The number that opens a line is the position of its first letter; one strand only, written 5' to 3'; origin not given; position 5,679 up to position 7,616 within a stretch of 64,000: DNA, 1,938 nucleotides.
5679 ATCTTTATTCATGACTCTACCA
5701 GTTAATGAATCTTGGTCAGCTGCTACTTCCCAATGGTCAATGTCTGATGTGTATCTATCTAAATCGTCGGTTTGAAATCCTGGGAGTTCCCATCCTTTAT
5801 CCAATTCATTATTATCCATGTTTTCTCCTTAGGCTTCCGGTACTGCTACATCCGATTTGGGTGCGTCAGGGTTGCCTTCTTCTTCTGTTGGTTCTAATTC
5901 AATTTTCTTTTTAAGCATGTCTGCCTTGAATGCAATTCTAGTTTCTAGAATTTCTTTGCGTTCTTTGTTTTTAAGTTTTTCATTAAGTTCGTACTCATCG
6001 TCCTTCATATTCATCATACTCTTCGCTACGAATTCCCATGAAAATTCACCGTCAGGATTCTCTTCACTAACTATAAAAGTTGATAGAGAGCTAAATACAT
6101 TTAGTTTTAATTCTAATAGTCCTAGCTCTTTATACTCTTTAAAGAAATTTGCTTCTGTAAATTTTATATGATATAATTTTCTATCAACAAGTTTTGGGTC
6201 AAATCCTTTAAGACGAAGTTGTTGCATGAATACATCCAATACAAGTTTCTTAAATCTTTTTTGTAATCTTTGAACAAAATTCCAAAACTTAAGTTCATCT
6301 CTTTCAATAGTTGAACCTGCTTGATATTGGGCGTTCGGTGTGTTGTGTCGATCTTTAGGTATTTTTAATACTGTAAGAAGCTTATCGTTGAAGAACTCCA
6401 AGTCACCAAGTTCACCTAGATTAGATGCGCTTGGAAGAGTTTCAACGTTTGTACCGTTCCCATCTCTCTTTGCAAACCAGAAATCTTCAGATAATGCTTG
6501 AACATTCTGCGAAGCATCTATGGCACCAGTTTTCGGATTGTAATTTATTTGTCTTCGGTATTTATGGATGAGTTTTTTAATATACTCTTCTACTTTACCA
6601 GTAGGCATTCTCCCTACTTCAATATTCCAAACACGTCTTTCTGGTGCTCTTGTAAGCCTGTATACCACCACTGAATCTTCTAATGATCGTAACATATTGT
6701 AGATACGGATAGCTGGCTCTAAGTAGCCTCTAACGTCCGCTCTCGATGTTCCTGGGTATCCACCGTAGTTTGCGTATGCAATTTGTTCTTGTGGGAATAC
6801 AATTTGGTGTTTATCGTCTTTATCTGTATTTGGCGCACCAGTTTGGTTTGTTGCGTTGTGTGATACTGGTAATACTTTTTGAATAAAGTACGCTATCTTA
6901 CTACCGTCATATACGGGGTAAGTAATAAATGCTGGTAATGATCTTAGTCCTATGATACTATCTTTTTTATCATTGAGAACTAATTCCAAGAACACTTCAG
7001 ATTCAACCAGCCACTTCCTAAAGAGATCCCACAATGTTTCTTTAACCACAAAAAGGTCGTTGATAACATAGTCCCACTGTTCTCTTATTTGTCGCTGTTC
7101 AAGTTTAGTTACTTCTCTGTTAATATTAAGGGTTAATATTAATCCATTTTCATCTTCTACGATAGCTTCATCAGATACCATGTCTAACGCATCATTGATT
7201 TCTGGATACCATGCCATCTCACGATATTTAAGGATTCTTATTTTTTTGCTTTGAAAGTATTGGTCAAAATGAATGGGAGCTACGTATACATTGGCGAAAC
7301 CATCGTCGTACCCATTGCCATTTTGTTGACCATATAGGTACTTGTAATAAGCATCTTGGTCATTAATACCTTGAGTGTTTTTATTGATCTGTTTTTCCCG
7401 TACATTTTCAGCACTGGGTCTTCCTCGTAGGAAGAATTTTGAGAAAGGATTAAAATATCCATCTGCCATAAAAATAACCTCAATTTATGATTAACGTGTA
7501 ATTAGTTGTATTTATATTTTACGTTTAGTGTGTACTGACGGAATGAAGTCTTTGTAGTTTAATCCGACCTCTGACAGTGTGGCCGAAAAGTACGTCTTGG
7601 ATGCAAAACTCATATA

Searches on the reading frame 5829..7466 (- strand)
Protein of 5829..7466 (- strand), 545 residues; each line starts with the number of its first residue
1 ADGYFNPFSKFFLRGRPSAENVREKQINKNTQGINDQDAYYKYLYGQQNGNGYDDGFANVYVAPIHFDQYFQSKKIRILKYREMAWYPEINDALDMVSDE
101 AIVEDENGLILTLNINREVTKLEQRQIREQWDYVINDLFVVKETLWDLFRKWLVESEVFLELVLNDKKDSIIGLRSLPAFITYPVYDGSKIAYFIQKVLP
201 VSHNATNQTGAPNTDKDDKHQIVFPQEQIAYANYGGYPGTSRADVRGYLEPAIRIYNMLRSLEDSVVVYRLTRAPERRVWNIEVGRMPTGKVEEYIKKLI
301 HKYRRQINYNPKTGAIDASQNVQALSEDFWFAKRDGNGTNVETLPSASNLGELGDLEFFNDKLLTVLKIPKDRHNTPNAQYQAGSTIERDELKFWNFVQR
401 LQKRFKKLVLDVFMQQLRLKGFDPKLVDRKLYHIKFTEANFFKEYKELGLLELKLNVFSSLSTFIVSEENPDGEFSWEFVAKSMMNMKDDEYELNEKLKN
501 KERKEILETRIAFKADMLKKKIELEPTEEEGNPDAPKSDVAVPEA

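Call 11: search_protein_families(library=phrogs, proteins=[window:5829-7466:-], max_evalue=0.00001)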
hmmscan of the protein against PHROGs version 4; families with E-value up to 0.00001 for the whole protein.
window:5829-7466:- (545 aa): 1 family
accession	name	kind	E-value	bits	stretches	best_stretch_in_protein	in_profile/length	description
phrog_213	-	head and packaging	1.2e-99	335.3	1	25-517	16-512/528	portal protein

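Call 13: search_dna_similar(query=window:5829-7466:-, collection=phages, mode=protein, max_rows=15)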
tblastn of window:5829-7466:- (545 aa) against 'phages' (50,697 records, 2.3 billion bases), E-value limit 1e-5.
Records with a match: 2572; places in all: 2573; records where one place covers at least 80% of the query: 229.
Best place of each record, by identity: <60% 2572.
By first word of the organism name: Escherichia 667; Synechococcus 382; Klebsiella 330; Salmonella 202; Vibrio 134; Shigella 89; Aeromonas 80; Acinetobacter 71; Cyanophage 62; Enterobacter 58; and 60 more.
By host as written in the record: - 466; Escherichia coli 278; Klebsiella pneumoniae 114; Synechococcus 107; Synechococcus sp. 41; Escherichia coli O157:H7 38; Salmonella enterica 29; Aeromonas salmonicida 28; and 571 more.
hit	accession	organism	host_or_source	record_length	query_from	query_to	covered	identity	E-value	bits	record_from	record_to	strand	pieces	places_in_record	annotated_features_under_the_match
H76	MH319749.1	Marine virus AG-345-F15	single cell amplified by WGA-X; seawater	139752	47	489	81%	31.2%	2e-43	171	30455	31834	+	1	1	record has no annotation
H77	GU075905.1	Prochlorococcus phage P-HM2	Prochlorococcus sp. MED4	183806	54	465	76%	33.3%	2e-50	192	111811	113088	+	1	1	gp20: portal vertex protein of head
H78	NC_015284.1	Prochlorococcus phage P-HM2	Prochlorococcus sp. MED4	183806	54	465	76%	33.3%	2e-50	192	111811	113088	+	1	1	gp20: portal protein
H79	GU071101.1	Prochlorococcus phage P-HM1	Prochlorococcus sp. MED4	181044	54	465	76%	32.7%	7e-49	188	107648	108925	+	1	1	gp20: portal vertex protein of head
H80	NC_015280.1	Prochlorococcus phage P-HM1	Prochlorococcus sp. MED4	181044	54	465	76%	32.7%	7e-49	188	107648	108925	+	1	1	gp20: portal protein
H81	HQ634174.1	Prochlorococcus phage MED4-213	Prochlorococcus MED4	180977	54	465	76%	32.7%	8e-49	187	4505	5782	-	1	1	portal vertex protein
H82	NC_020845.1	Prochlorococcus phage MED4-213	Prochlorococcus MED4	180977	54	465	76%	32.7%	8e-49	187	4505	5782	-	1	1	portal protein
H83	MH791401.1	Aeromonas phage AsFcp_2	Aeromonas salmonicida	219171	71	490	77%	31.2%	3e-41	165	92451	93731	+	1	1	portal vertex protein of head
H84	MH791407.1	Aeromonas phage AsFcp_4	Aeromonas salmonicida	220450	71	490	77%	31.2%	3e-41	165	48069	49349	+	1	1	portal vertex protein of head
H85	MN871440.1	Aeromonas phage AsFcp_1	Aeromonas salmonicida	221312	71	490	77%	31.2%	3e-41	165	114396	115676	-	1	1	record has no annotation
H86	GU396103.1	Aeromonas phage PX29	Aeromonas salmonicida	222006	71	490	77%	31.2%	3e-41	165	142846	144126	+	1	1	20: gp20 portal vertex protein of head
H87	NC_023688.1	Aeromonas phage PX29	Aeromonas salmonicida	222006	71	490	77%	31.2%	3e-41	165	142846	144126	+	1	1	20: portal protein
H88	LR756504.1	uncultured phage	metagenomic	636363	2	477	87%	27.3%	5e-21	103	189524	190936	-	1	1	record has no annotation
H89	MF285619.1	Serratia phage 2050H1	Serratia marcescens wk2050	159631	3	490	90%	26.6%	5e-38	155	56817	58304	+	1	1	portal vertex protein of the head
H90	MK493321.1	Cyanophage S-RIM4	Synechococcus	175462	49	489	81%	29.2%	5e-44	173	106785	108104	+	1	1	portal vertex protein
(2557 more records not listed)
